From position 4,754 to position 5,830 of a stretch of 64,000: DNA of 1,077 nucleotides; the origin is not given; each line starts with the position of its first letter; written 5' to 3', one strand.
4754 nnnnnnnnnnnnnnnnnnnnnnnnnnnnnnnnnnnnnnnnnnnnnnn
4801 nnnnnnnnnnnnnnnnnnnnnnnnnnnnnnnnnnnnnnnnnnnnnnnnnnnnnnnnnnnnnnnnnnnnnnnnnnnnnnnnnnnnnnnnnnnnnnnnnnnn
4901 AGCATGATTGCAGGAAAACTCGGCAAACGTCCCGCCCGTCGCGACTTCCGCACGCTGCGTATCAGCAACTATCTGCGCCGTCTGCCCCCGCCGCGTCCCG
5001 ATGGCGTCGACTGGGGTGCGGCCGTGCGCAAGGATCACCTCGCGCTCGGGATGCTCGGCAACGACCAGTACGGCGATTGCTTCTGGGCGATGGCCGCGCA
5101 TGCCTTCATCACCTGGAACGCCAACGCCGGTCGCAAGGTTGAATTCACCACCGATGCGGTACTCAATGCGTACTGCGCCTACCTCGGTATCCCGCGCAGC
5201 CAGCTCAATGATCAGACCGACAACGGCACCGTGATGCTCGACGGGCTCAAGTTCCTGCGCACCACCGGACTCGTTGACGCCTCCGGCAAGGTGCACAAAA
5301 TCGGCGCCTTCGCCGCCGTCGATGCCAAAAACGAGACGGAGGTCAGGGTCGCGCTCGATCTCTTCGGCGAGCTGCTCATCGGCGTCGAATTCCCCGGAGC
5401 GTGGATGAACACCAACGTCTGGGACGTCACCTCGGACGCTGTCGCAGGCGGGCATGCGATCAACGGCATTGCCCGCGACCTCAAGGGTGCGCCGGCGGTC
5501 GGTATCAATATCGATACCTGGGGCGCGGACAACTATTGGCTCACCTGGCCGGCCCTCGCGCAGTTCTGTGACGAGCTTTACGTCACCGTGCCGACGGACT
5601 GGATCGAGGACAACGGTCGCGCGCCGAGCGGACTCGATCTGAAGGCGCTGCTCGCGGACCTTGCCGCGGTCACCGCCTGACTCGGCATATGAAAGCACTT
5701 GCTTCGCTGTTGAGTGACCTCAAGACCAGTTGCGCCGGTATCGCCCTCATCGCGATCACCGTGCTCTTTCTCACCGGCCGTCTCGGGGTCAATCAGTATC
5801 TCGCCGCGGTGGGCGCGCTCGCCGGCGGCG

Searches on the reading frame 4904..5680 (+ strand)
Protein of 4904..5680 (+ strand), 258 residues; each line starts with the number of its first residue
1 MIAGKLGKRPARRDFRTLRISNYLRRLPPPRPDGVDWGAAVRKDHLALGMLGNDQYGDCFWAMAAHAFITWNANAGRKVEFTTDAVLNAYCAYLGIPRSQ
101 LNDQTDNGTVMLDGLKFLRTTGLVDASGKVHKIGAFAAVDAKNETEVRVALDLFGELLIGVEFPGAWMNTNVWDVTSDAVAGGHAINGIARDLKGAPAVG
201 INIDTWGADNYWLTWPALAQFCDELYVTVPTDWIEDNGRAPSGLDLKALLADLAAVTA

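Call 3: search_protein_families(library=pfam, proteins=[window:4904-5680:+], max_evalue=0.1)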
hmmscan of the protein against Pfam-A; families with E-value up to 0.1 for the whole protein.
window:4904-5680:+ (258 aa): 0 families

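Call 4: search_protein_families(library=phrogs, proteins=[window:4904-5680:+], max_evalue=0.1)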
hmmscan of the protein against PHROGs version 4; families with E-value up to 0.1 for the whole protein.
window:4904-5680:+ (258 aa): 1 family
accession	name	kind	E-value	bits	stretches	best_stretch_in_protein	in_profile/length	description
phrog_19005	-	unknown function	1.3e-24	87.6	1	5-256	4-255/260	-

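Call 7: search_protein_families(library=ncbifam, proteins=[window:4904-5680:+], max_evalue=0.1)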
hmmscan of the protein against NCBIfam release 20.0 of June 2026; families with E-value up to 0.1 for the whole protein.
window:4904-5680:+ (258 aa): 0 families

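Call 8: search_dna_similar(query=window:4904-5680:+, collection=phages, mode=protein, max_evalue=0.001, max_rows=25)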
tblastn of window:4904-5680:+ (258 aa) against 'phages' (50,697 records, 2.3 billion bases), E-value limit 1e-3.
Records with a match: 1; places in all: 1; records where one place covers at least 80% of the query: 1.
Best place of each record, by identity: <60% 1.
By first word of the organism name: Caudoviricetes 1.
By host as written in the record: - 1.
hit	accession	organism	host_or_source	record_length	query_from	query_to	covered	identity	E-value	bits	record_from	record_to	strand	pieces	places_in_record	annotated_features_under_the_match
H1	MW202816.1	Caudoviricetes sp.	Manatee Spring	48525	5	233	89%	30.8%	4e-15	81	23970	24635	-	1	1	cysteine protease and beta | N-acetylmuramoyl-L-alanine amidase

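Call 10: get_annotated_region(hit=H1, flank=6000)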
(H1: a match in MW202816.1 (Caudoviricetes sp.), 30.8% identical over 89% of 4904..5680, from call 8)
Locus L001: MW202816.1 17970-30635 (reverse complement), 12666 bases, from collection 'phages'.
description: Myoviridae sp. isolate ctsHD2, complete genome.
organism: Caudoviricetes sp. (NCBI taxid 2832643)
taxonomy: Viruses; Duplodnaviria; Heunggongvirae; Uroviricota; Caudoviricetes
host: -; source: Manatee Spring; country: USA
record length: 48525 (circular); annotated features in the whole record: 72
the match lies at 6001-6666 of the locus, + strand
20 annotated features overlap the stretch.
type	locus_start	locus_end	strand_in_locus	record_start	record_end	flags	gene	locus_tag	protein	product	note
CDS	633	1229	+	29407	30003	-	-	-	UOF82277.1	phage baseplate component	-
CDS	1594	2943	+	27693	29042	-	-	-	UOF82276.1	baseplate wedge protein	-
CDS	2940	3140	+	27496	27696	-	-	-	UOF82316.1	hypothetical protein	-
CDS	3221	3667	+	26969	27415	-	-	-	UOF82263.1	coil containing protein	-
CDS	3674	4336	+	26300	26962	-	-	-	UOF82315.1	hypothetical protein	-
CDS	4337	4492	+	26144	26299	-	-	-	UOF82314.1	hypothetical protein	-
CDS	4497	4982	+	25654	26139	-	-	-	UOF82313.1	hypothetical protein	-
CDS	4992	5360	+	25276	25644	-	-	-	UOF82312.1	hypothetical protein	-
CDS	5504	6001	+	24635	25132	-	-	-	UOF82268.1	N-acetylmuramoyl-L-alanine amidase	-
CDS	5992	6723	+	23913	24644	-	-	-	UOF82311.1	cysteine protease and beta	-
CDS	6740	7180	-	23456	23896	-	-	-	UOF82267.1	deoxycytidylate deaminase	-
CDS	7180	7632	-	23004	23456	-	-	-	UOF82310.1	hypothetical protein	-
CDS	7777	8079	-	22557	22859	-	-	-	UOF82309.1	hypothetical protein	-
CDS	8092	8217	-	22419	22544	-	-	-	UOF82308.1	hypothetical protein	-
CDS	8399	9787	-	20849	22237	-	-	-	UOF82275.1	archeal DNA polymerase iI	-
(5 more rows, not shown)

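Call 27: find_related_loci(query=window:4904-5677:+, collection=viral_contigs, flank=6000)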
Query window:4904-5677:+ (258 aa) in viral_contigs; peptide patterns used: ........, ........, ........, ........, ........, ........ (x = any residue, [..] = any of these).
2 stretches matched a pattern; 1 encode a relative of the query (tblastn E <= 1e-3); 1 distinct loci.
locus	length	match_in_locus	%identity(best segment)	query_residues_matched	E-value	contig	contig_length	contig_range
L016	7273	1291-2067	75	4-258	4e-133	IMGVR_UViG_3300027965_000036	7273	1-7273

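Call 35: find_homologous_proteins(query=window:4904-5677:+, max_evalue=0.001)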
Query window:4904-5677:+ (258 aa): 82 proteins with E <= 0.001 among 1927 candidates.
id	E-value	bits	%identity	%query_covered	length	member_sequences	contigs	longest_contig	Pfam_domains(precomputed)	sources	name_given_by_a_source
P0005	3.3e-173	592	100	100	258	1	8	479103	-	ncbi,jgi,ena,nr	ncbi:MAG TPA: hypothetical protein VFB15_07235 [Candidatus Binataceae bacterium]|nr:hypothetical pro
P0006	9.7e-130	450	75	99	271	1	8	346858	-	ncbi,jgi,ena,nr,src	ncbi:MAG TPA: hypothetical protein VFB15_11685 [Candidatus Binataceae bacterium]|jgi:hypothetical pr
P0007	6.7e-124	431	73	100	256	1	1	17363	-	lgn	-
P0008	3.2e-68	248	54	100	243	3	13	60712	-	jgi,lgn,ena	jgi:hypothetical protein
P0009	2.1e-67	245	52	100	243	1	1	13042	-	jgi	jgi:hypothetical protein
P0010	7.4e-55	204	48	98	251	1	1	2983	-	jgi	jgi:hypothetical protein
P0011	1.8e-54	203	46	98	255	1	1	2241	-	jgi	jgi:hypothetical protein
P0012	8.0e-49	185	43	98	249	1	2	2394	-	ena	-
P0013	8.9e-40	155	41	98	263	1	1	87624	-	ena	-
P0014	1.2e-37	148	38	98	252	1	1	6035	-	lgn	-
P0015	2.1e-37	147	39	98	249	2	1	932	-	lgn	-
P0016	3.4e-37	146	40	98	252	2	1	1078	-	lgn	-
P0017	1.5e-36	144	40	98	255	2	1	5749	-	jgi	jgi:hypothetical protein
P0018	1.8e-35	141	39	98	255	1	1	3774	-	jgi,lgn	jgi:hypothetical protein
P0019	2.9e-35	140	39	99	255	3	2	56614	-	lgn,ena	-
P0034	3.4e-31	127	38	98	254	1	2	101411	-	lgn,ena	-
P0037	7.8e-31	126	35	99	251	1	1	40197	-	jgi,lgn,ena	-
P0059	3.4e-25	107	34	98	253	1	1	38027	-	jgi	jgi:hypothetical protein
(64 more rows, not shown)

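Call 36: find_encoding_contigs(protein=P0006, flank=10000, max_places=3)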
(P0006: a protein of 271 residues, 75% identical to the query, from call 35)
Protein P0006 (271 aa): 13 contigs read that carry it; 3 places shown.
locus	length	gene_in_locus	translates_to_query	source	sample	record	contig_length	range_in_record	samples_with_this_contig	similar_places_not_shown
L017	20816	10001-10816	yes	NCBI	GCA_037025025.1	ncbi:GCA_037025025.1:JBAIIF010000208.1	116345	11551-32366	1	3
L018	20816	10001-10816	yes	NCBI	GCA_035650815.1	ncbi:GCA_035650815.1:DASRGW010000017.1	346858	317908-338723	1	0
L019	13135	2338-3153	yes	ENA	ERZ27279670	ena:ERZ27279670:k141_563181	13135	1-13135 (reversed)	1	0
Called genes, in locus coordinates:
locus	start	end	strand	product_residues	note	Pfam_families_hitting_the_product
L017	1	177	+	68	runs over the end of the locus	-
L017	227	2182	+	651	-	PF00665:rve, PF13683:rve_3 (faint), PF09299:Mu-transpos_C (faint)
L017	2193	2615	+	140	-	-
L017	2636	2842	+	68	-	-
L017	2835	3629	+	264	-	PF13401:AAA_22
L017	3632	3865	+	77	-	-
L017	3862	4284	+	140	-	-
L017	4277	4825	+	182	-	PF08299:Bac_DnaA_C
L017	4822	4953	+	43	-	-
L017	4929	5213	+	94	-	-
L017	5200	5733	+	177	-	PF07352:Phage_Mu_Gam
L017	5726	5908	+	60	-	-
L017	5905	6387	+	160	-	PF03819:MazG (weak), PF12643:MazG-like (weak)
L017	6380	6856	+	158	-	-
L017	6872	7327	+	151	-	-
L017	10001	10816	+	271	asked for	-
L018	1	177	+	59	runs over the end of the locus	-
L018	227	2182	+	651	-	PF00665:rve, PF13683:rve_3 (faint), PF09299:Mu-transpos_C (faint)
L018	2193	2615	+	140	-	-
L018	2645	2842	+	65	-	-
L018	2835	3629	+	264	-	PF13401:AAA_22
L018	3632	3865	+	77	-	-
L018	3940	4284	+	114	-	-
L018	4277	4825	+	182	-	PF08299:Bac_DnaA_C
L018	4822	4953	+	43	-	-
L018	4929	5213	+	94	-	-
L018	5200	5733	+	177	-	PF07352:Phage_Mu_Gam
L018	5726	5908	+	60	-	-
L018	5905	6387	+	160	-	PF03819:MazG (weak), PF12643:MazG-like (weak)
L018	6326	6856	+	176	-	-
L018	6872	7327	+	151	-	-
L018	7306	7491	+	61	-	PF12728:HTH_17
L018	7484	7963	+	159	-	PF06252:GemA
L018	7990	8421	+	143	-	PF08765:Mor (faint), PF13384:HTH_23 (faint)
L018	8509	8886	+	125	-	-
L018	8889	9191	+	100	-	-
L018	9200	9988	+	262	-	-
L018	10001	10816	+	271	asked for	-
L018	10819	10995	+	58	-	-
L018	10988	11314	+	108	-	PF10805:DUF2730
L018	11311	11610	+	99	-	-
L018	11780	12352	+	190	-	PF11985:Phage_Mu_Gp27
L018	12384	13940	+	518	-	PF03237:Terminase_6N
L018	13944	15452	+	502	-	PF06074:Portal_Mu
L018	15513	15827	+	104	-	-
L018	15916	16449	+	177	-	-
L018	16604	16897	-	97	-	-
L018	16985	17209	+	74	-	-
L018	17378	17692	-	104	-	-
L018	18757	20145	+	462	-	PF02550:AcetylCoA_hydro (faint), PF13336:AcetylCoA_hyd_C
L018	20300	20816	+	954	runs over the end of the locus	PF13191:AAA_16, PF07721:TPR_4 (faint)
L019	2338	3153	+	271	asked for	-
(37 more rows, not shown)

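Call 44: find_encoding_contigs(protein=P0037, flank=5000, max_places=1)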
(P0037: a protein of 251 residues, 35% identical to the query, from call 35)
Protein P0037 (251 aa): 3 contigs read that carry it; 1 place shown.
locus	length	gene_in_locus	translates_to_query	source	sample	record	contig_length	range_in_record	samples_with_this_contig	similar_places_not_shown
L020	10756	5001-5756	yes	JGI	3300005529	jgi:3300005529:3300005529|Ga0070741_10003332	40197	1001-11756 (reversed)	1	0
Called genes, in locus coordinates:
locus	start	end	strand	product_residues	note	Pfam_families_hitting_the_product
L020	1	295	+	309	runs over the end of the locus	-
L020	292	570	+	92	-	-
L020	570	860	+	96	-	PF24043:DUF7352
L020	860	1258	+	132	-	-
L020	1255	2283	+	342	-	PF00589:Phage_integrase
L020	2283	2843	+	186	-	PF13392:HNH_3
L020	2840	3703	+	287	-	-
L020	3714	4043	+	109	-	-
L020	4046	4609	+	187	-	-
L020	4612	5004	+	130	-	-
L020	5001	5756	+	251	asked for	-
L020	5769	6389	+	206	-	-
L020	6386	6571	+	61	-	-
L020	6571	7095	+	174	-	-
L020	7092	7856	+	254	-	-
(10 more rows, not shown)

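Call 45: find_encoding_contigs(protein=P0008, flank=6000, max_places=2)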
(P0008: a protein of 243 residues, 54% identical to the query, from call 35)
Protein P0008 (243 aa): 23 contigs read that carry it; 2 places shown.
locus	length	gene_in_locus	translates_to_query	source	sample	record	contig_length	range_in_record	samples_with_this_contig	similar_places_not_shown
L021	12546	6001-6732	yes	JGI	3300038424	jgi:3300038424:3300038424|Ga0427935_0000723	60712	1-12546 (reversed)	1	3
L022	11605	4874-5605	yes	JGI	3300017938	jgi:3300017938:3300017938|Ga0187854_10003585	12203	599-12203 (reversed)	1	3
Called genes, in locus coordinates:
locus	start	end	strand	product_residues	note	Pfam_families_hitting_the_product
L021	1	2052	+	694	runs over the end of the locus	-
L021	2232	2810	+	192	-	-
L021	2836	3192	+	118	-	-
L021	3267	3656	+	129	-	PF07486:Hydrolase_2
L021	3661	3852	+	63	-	-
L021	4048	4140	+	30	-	-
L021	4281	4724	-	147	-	-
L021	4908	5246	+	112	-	-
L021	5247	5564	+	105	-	-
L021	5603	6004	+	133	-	-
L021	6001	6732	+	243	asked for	-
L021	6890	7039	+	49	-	-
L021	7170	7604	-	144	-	-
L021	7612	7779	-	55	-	-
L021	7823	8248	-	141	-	PF08774:VRR_NUC (weak)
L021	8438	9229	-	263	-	-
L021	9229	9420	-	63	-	PF13619:KTSC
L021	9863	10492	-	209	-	-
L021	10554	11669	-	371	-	PF03837:RecT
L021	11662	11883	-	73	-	-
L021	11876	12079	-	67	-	-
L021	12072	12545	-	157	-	?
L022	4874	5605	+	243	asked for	-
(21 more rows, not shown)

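Call 46: find_encoding_contigs(protein=P0059, flank=5000, max_places=1)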
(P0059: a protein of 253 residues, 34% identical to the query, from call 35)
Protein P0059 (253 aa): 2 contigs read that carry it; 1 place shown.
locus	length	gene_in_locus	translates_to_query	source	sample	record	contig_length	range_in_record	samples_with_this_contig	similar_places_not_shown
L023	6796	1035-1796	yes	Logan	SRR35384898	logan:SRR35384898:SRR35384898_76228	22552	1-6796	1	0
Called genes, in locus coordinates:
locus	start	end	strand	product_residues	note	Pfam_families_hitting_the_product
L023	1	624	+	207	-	?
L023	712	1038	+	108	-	-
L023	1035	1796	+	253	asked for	-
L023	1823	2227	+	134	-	-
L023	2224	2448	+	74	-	PF00196:GerE (weak), PF04545:Sigma70_r4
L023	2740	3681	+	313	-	PF09362:DUF1996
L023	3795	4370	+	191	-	PF13091:PLDc_2 (weak)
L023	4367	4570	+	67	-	-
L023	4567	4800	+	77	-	-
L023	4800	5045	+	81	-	-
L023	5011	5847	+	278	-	-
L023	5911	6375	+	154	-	PF25673:Terminase_7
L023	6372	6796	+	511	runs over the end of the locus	PF20441:TerL_nuclease (weak)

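Call 55: search_solved_structures(query=window:4904-5677:+, max_evalue=1)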
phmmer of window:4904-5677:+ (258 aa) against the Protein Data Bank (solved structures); distinct sequences matched with E-value up to 1: 0.

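Call 82: search_protein_families(library=phrogs, proteins=[L021:4908-5243:+, L021:5247-5561:+, L021:5603-6001:+, L021:2836-3189:+, L021:3661-3849:+, L018:8889-9188:+, L018:8509-8883:+, L018:11311-11607:+, L018:10988-11311:+], max_evalue=0.05)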
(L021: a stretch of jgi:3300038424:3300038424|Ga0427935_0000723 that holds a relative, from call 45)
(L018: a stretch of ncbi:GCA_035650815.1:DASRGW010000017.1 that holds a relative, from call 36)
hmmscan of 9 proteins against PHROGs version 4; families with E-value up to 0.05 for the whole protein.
L021:4908-5243:+ (112 aa): 1 family
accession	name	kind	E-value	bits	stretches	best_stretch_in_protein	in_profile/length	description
phrog_32256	-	unknown function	0.021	16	1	34-100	12-80/106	-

L021:5247-5561:+ (105 aa): 3 families
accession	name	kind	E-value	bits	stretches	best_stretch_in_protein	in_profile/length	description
phrog_1544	-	unknown function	0.0013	19.4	1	32-104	112-195/200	-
phrog_23957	-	unknown function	0.023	15.7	1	66-89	3-26/37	-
phrog_5952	-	unknown function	0.049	13.7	1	10-82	7-77/286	-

L021:5603-6001:+ (133 aa): 0 families

L021:2836-3189:+ (118 aa): 2 families
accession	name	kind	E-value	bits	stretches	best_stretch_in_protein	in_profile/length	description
phrog_8626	-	unknown function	0.022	15.2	1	81-98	18-35/42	-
phrog_6136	-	unknown function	0.033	15.1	1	62-107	50-94/120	-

L021:3661-3849:+ (63 aa): 0 families

L018:8889-9188:+ (100 aa): 0 families

L018:8509-8883:+ (125 aa): 0 families

L018:11311-11607:+ (99 aa): 1 family
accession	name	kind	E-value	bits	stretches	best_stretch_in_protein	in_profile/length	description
phrog_436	-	unknown function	8.9e-32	110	1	3-98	9-105/125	-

L018:10988-11311:+ (108 aa): 2 families
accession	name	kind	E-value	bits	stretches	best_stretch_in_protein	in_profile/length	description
phrog_736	-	unknown function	4.9e-15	56.6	1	3-92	7-103/112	-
phrog_4896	-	other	0.036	14.5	1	57-99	145-187/291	glycerophosphoryl diester phosphodiesterase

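Call 84: find_encoding_contigs(protein=P0013, flank=5000, max_places=1)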
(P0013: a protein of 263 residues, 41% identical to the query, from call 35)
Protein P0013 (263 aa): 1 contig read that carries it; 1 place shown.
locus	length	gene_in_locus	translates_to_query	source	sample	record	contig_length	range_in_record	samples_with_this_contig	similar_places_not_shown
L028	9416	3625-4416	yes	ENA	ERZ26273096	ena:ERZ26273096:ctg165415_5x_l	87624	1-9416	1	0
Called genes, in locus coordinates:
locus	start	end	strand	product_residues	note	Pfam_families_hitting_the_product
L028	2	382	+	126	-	?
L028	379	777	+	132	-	-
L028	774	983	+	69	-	-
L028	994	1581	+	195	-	PF01510:Amidase_2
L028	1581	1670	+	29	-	-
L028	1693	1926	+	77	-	-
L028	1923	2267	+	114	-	PF02026:RyR, PF24792:DUF7701 (faint)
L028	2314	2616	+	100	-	PF13876:Phage_gp49_66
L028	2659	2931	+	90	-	PF23987:Phage_holin_10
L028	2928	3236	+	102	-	-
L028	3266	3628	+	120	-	-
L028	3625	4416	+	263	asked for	-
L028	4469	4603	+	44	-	-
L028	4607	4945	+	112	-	-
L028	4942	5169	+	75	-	-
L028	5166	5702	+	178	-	-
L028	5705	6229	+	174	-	-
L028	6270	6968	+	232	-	-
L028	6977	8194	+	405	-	PF13472:Lipase_GDSL_2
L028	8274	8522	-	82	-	-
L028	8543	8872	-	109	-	PF10097:DUF2335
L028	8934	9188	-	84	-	-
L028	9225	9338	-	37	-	-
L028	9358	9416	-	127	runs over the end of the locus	-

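Call 85: find_encoding_contigs(protein=P0034, flank=5000, max_places=1)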
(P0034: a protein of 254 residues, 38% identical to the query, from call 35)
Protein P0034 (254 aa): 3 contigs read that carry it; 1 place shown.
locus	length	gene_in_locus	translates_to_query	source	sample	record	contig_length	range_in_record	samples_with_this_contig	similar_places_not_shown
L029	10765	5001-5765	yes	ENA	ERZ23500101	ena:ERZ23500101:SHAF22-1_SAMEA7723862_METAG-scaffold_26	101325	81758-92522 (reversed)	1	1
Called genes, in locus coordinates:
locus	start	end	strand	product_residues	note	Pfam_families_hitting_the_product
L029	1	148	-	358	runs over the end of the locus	-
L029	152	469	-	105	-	-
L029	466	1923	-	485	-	-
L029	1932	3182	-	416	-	-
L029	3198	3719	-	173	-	-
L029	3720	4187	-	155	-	-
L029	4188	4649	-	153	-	-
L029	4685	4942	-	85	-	-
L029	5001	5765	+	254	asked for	-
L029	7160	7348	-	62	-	-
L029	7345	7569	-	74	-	-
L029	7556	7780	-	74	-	-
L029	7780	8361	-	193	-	-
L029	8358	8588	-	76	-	-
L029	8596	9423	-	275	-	PF00005:ABC_tran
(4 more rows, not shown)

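Call 91: search_protein_families(library=pfam, alignment_id=A7, max_evalue=0.1)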
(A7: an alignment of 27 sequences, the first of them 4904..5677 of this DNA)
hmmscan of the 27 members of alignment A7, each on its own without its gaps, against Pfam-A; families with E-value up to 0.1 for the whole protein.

A. member 1, window:4904-5677:+ (258 aa): 0 families

B. families by the number of members that match (of 27 scanned): 2 families
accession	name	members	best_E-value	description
PF08887.16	GAD-like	2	0.0046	GAD-like domain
PF20999.2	DUF4438_C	1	0.0062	Domain of unknown function (DUF4438), C-terminal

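Call 92: search_solved_structures(query=A7, max_evalue=1, show_alignments=1)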
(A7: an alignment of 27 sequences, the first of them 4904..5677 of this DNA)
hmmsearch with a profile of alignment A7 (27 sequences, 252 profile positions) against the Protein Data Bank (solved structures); distinct sequences matched with E-value up to 1: 15.
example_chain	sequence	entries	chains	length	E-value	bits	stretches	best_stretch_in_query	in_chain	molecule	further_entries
3ois_A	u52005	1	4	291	7.7e-05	25.3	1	124-204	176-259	Cysteine protease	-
8jcs_A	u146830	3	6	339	0.001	21.6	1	32-203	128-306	Procerain B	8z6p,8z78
3h7d_A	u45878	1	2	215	0.0095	18.4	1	33-205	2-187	Cathepsin K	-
1u9v_A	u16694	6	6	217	0.021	17.3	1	33-204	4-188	Cathepsin K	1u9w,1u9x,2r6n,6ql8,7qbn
9g6a_A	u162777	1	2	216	0.021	17.3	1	32-204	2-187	Cathepsin K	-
6qlm_A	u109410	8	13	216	0.022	17.2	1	33-204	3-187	Cathepsin K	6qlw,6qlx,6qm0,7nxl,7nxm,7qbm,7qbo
1atk_A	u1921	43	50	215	0.03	16.8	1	33-204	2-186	CATHEPSIN K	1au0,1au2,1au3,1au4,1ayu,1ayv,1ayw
5tdi_A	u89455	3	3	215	0.031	16.7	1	33-204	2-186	Cathepsin K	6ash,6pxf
1snk_A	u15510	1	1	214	0.042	16.3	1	52-204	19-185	Cathepsin K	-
1vsn_A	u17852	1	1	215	0.046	16.2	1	53-204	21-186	Cathepsin K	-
1by8_A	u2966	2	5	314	0.047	16.1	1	32-204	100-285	PROTEIN (PROCATHEPSIN K)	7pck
2f7d_A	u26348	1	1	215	0.062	15.7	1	52-204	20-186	Cathepsin K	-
3ovz_A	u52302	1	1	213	0.077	15.4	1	99-204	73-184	Cathepsin K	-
5j94_A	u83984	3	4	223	0.13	14.7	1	100-204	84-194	Cathepsin K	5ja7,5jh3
2bdz_A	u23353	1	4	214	0.29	13.6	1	33-148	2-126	Mexicain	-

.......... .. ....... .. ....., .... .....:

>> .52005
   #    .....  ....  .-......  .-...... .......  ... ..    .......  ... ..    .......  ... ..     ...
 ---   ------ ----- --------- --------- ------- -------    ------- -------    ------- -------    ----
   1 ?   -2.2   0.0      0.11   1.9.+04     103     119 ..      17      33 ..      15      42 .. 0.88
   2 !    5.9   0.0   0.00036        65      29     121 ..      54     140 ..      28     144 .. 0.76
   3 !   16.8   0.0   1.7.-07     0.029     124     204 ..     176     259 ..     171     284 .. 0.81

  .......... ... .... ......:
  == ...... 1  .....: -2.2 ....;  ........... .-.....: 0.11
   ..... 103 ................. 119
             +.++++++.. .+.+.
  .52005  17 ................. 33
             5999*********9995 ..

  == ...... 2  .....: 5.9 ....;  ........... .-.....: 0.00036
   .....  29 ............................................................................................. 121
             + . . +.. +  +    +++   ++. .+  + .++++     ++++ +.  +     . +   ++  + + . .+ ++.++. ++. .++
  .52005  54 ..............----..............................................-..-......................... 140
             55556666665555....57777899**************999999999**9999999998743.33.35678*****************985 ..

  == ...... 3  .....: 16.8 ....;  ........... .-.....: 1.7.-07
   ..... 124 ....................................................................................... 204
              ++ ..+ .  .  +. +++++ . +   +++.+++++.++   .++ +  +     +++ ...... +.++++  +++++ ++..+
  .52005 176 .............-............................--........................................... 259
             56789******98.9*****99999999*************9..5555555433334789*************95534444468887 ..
